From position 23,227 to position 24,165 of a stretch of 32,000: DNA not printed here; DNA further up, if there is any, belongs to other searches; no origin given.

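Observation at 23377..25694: Three-gene operon beside tRNA-Trp: RadA-family recombinase, membrane-anchored extracellular nuclease, SWIM zinc-finger protein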

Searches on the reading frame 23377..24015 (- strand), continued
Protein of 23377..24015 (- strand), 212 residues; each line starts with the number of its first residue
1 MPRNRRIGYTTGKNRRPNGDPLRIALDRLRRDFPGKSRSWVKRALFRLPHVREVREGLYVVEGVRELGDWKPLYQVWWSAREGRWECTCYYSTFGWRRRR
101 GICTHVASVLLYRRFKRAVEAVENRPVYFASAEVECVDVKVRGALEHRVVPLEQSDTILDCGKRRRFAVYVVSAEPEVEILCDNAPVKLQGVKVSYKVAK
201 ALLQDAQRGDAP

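Call 62: predict_structure(alignment_id=A2)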
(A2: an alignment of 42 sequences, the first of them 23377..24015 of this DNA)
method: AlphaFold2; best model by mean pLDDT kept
length: 212 residues; sequences in the alignment: 42
mean_pLDDT: 80.6   pTM: 0.66
mean pLDDT of the five models: 80.6, 79.1, 76.8, 74.2, 63.1
residues with pLDDT >= 90: 79; 70-90: 85; 50-70: 29; < 50: 19
segments of 3 or more residues with pLDDT < 50: 1-17
pLDDT, mean of each block of 10 residues (from residue 1): 35 48 84 88 88 91 61 83 89 70 90 92 94 88 88 68 82 93 90 95 81 51
secondary structure, 60 per line:
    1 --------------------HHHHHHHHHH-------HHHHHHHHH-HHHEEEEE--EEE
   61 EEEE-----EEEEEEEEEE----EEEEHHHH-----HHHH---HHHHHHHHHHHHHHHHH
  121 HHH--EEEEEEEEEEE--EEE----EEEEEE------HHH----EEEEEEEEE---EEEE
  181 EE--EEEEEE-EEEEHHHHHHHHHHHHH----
elements in order: H21-30 H38-46 E51-55 E58-64 E70-79 E84-87 H88-91 H97-100 H104-123 E126-136 E139-141 E146-151 E165-173 E177-182 E185-190 E192-195 H196-208

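Call 66: fold_search(model_id=the predicted structure, library=pdb)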
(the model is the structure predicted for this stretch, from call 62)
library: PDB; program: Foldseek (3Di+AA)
matches with E <= 10: 468; with E <= 0.001: 0
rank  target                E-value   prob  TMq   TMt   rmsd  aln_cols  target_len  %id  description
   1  1fzj_A                1.1e-02  0.18  0.13  0.11  19.1       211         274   12  MHC CLASS I NATURAL MUTANT H-2KBM1 HEAVY CHAIN COMPLEXED WITH BETA-2 MICROGLOBULIN AND VESICULAR STOMATITIS VIRUS NUCL (released 2001-03-28)
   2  1bii_A                2.9e-02  0.15  0.14  0.12  19.5       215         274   13  THE CRYSTAL STRUCTURE OF H-2DD MHC CLASS I IN COMPLEX WITH THE HIV-1 DERIVED PEPTIDE P18-110 (released 1998-10-14)
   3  5j6g_A                3.2e-02  0.16  0.13  0.11  18.9       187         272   11  Recognition of the MHC class Ib molecule H2-Q10 by the natural killer cell receptor Ly49C (released 2016-07-13)
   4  3fjv_A                4.8e-02  0.11  0.15  0.16  20.2       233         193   11  Crystal structure of novel protein of unknown function (YP_111841.1) from BURKHOLDERIA PSEUDOMALLEI K96243 at 1.90 A r (released 2009-01-13)
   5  3i6l_D                6.4e-02  0.09  0.13  0.11  19.5       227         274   11  Newly identified epitope N1 derived from SARS-CoV N protein complexed with HLA-A*2402 (released 2010-07-14)
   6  5d7j_E                6.8e-02  0.16  0.16  0.13  18.7       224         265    8  Structure of human MR1-5-OP-RU in complex with human MAIT M33.64(Y95alphaF) TCR (released 2016-01-27)
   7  8j4g_A                7.2e-02  0.13  0.15  0.12  18.0       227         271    9  Crystal structure of 11JD mutant-I62N (released 2024-04-24)
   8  7qng_C                9.1e-02  0.13  0.14  0.11  18.5       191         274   10  Structure of a MHC I-Tapasin-ERp57 complex (released 2022-09-28)
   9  5u16_C                1.2e-01  0.11  0.13  0.11  18.0       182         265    6  Structure of human MR1-2-OH-1-NA in complex with human MAIT A-F7 TCR (released 2017-02-15)
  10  5d7l_A                1.4e-01  0.21  0.16  0.14  16.1       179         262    7  Structure of human MR1-5-OP-RU in complex with human MAV36 TCR (released 2016-01-27)
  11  5d5m_A                1.7e-01  0.11  0.13  0.11  17.0       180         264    7  Structure of human MR1-5-OP-RU in complex with human MAIT M33.64 TCR (released 2016-01-27)
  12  9bu0_C                1.8e-01  0.11  0.13  0.11  17.4       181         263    8  Structure of human MAIT A-F7 TCR in complex with human MR1-salicylaldehyde (released 2024-12-25)
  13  9btx_C                2.0e-01  0.25  0.20  0.17  17.1       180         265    8  Structure of human MAIT A-F7 TCR in complex with human MR1-3,4-dihydroxybenzaldehyde (released 2024-12-25)
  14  4nqc_C                2.0e-01  0.09  0.13  0.11  17.2       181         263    7  Crystal structure of TCR-MR1 ternary complex and covalently bound 5-(2-oxopropylideneamino)-6-D-ribitylaminouracil (released 2014-04-16)
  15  3qib_B                2.1e-01  0.13  0.17  0.20  14.3       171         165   10  Crystal structure of the 2B4 TCR in complex with MCC/I-Ek (released 2011-04-27)
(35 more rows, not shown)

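Call 68: search_dna_similar(query=L009:6001-6597:+, collection=plasmids, mode=protein, max_evalue=0.001)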
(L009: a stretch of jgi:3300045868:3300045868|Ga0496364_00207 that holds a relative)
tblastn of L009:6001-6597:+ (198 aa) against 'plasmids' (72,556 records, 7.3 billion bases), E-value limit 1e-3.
No match.

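Call 69: search_dna_similar(query=L009:6001-6597:+, collection=phages, mode=protein, max_evalue=0.001)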
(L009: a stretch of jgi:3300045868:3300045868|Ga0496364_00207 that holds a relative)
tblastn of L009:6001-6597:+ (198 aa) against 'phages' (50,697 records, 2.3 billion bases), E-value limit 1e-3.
No match.

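Call 70: find_related_loci(query=A1, collection=viral_contigs, flank=10000)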
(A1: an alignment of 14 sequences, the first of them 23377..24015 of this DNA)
Query A1 (212 aa) in viral_contigs; peptide patterns used: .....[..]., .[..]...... (x = any residue, [..] = any of these).
36 stretches matched a pattern, but none encodes a relative of the query by tblastn (E <= 1e-3).

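Call 71: fold_search(model_id=the predicted structure, library=viral)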
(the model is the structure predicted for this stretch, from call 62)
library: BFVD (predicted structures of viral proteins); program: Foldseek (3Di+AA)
matches with E <= 10: 574; with E <= 0.001: 0
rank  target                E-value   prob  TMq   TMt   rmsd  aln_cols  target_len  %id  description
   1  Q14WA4                3.3e-03  0.47  0.17  0.11  18.3       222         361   11  ORF2 [Ranid herpesvirus 2]
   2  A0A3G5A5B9            3.5e-02  0.16  0.11  0.10  19.1       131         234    9  Uncharacterized protein [Hyperionvirus sp.]
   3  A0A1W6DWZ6            1.0e-01  0.09  0.12  0.05  19.8       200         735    6  F5/8 type C domain protein [Sphingobium phage Lacusarx]
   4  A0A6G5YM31            1.1e-01  0.13  0.15  0.05  21.5       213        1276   10  (no name in the UniProt tables at hand)
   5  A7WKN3                1.1e-01  0.14  0.14  0.19  10.5       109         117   11  Uncharacterized protein [Betalipothrixvirus pezzuloense]
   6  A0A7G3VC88            1.1e-01  0.08  0.12  0.06  18.7       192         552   10  Uncharacterized protein [Arthrobacter phage Bumble]
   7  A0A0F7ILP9            1.6e-01  0.06  0.14  0.15  14.8       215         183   11  Uncharacterized protein [Delftia phage IME-DE1]
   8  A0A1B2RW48            2.3e-01  0.18  0.14  0.18  12.2        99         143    9  Uncharacterized protein [Lymphocystis disease virus 3]
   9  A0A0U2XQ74            2.4e-01  0.15  0.14  0.12  10.5       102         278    9  Glycoprotein (Fragment) [Dobrava-Belgrade orthohantavirus]
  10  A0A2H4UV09            2.6e-01  0.08  0.15  0.13  22.1       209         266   13  Uncharacterized protein [Bodo saltans virus]
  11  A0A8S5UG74            2.7e-01  0.14  0.16  0.21  18.7       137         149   10  Acetyltransferase [Myoviridae sp. ctshb19]
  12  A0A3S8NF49            3.1e-01  0.06  0.12  0.12  23.3       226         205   11  Uncharacterized protein [Sulfolobales Beppu filamentous virus 3]
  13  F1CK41                3.1e-01  0.03  0.10  0.08  23.4       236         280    8  Polymerase PA (Fragment) [Influenza A virus (A/equine/Egypt/av1/2009(H5N1))]
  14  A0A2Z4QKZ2            3.2e-01  0.03  0.10  0.09  25.6       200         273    8  Orf2 (Fragment) [Motts Mill virus]
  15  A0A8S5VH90            3.6e-01  0.12  0.14  0.07  14.9        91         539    4  Uncharacterized protein [Myoviridae sp. ctkfK18]
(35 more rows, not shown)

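Call 76: search_solved_structures(query=A5, max_evalue=1)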
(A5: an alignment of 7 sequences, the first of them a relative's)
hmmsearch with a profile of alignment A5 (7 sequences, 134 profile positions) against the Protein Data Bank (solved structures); distinct sequences matched with E-value up to 1: 0.

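Call 78: search_solved_structures(query=A3, max_evalue=1)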
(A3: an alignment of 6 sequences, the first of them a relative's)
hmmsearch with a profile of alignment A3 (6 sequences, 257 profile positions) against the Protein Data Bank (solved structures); distinct sequences matched with E-value up to 1: 0.

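Call 83: search_solved_structures(query=A2, max_evalue=10, show_alignments=3)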
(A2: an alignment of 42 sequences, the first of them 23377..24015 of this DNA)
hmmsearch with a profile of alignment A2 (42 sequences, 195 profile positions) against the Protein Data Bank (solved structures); distinct sequences matched with E-value up to 10: 2.
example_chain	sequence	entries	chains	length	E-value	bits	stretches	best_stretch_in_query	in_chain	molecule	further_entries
8vf6_A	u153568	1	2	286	0.64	12.5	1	26-87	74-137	Serine/threonine-protein kinase 33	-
3g7s_A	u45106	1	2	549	0.67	12.5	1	87-131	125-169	Long-chain-fatty-acid--CoA ligase (FadD-1)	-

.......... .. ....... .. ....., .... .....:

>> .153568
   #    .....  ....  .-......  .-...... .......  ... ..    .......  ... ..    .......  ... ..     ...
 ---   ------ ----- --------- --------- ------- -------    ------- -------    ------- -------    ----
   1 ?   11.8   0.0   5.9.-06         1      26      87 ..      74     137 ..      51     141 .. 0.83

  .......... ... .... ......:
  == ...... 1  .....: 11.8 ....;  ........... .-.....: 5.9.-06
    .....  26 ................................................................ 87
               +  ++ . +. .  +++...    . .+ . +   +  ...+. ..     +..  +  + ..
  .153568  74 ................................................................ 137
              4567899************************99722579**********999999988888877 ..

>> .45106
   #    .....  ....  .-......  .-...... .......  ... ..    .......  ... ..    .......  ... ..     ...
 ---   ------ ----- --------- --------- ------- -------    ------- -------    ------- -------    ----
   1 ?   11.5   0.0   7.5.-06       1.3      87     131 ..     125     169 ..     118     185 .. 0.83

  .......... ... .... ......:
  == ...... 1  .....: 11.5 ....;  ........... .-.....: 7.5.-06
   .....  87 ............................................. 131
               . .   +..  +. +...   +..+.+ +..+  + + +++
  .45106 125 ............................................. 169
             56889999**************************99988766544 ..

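Call 87: search_protein_families(library=pfam, proteins=[L016:2-2635:+, L016:2629-3120:+, L016:3107-3436:+, L016:3534-4040:+, L016:4833-5321:+, L016:5171-5692:+, L016:11044-11463:+, L016:13916-14386:+, L016:14308-15297:+, L016:4005-4778:-], max_evalue=0.05)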
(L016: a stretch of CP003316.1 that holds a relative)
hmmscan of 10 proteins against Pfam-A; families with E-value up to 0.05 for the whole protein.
L016:2-2635:+ (877 aa): 0 families

L016:2629-3120:+ (163 aa): 0 families

L016:3107-3436:+ (109 aa): 0 families

L016:3534-4040:+ (168 aa): 0 families

L016:4833-5321:+ (162 aa): 8 families
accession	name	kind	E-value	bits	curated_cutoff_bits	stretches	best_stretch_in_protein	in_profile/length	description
PF13401.12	AAA_22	-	0.00044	21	27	1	2-49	6-53/130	AAA domain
PF20720.3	nSTAND3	-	0.00052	20.2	27.2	1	2-41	18-56/155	Novel STAND NTPase 3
PF00004.35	AAA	-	0.0016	19.3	21.2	1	5-27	2-24/131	ATPase family associated with various cellular activities (AAA)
PF13245.12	AAA_19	-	0.0023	18.6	25.1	1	2-94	12-104/134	AAA domain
PF02562.22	PhoH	-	0.01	15.8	27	1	2-28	20-46/205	PhoH-like protein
PF07728.20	AAA_5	-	0.015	15.7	22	1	6-51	4-47/139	AAA domain (dynein-related subfamily)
PF09848.15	SLFN-g3_helicase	-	0.015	15.1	24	1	2-35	2-26/354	Schlafen group 3, DNA/RNA helicase domain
PF01656.29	CbiA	-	0.046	14.1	25.4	1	11-45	9-43/125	CobQ/CobB/MinD/ParA nucleotide binding domain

L016:5171-5692:+ (173 aa): 0 families

L016:11044-11463:+ (139 aa): 3 families
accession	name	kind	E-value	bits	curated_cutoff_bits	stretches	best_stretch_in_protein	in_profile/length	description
PF13613.12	HTH_Tnp_4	-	0.0091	16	27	1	109-133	23-47/53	Helix-turn-helix of DDE superfamily endonuclease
PF00126.33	HTH_1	-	0.023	15.1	26.6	1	109-134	17-42/60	Bacterial regulatory helix-turn-helix protein, lysR family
PF00356.27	LacI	-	0.03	14.6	27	0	108-127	2-21/46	Bacterial regulatory proteins, lacI family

L016:13916-14386:+ (156 aa): 1 family
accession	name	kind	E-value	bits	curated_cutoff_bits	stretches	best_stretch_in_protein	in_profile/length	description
PF04956.18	TrbC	-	0.0015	19.1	27.9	1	4-66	5-68/98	TrbC/VIRB2 pilin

L016:14308-15297:+ (329 aa): 2 families
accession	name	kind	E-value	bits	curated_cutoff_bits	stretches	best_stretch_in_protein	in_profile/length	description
PF13548.11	DUF4126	-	0.004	17.4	27.5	1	21-72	118-169/175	Domain of unknown function (DUF4126)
PF02659.21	Mntp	-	0.015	15.5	24.4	1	179-231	8-58/152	Putative manganese efflux pump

L016:4005-4778:- (257 aa): 0 families

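Call 89: search_solved_structures(query=L016:13916-14386:+, max_evalue=1, show_alignments=2)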
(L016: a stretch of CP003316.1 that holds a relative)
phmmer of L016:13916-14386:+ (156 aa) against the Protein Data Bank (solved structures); distinct sequences matched with E-value up to 1: 4.
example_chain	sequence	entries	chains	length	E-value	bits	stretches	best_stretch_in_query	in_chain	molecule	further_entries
8dft_A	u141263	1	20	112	3.1e-09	40.5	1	50-149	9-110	Pilin protein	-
5bkf_A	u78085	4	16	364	0.13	15.8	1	55-114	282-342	Glycine receptor subunit alpha-2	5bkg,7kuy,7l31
3iyz_A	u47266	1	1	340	0.67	13.5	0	55-97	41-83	Aquaporin-4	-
9ypi_A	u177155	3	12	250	0.94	13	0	69-153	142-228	Mangotoxin biosynthesis protein MboA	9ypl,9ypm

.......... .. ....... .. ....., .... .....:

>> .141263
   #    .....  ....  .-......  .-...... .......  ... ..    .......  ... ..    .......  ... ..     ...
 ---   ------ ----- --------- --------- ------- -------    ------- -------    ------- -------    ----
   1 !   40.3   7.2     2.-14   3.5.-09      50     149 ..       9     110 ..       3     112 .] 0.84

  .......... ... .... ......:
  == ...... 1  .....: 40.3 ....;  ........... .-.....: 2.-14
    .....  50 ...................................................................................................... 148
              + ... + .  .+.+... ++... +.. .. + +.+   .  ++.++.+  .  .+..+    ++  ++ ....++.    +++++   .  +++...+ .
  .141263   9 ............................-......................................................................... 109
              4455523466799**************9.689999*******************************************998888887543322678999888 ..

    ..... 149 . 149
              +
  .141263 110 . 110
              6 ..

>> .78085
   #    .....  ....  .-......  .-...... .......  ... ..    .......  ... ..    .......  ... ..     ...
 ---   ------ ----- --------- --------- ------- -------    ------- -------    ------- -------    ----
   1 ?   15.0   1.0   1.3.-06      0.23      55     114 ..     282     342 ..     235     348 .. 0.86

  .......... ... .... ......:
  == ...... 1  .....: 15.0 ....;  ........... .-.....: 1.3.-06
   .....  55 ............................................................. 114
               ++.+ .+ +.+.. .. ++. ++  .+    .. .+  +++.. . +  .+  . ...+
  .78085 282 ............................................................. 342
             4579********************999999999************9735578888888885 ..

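Call 91: search_protein_representatives(alignment_id=A2)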
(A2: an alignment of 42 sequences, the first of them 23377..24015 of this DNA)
Query: 42 sequences, 195 profile positions. Proteins with E-value up to 0.001 (for the whole library): 177; up to 1e-10: 83; up to 1e-30: 10. The best 150 are listed.
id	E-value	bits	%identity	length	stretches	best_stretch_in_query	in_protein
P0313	2.8e-62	225.8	-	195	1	3-189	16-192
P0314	2.1e-59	216.4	-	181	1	10-190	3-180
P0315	1.4e-56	207.2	-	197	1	6-192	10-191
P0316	3.1e-55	202.8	-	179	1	4-140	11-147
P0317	6.2e-47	175.7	-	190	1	5-194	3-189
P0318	7.9e-38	146.0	-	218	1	88-193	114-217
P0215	1.1e-35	139.0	-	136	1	80-194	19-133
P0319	2.8e-33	131.2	-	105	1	95-195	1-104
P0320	7.5e-33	129.8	-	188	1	7-139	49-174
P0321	1.7e-32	128.6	-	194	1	6-166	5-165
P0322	3.2e-30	121.2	-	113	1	74-170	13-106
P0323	1.1e-28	116.3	-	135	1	42-185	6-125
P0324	1.5e-28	115.7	-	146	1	6-104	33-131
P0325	1.8e-28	115.5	-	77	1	3-62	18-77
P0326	4.1e-28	114.3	-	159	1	5-105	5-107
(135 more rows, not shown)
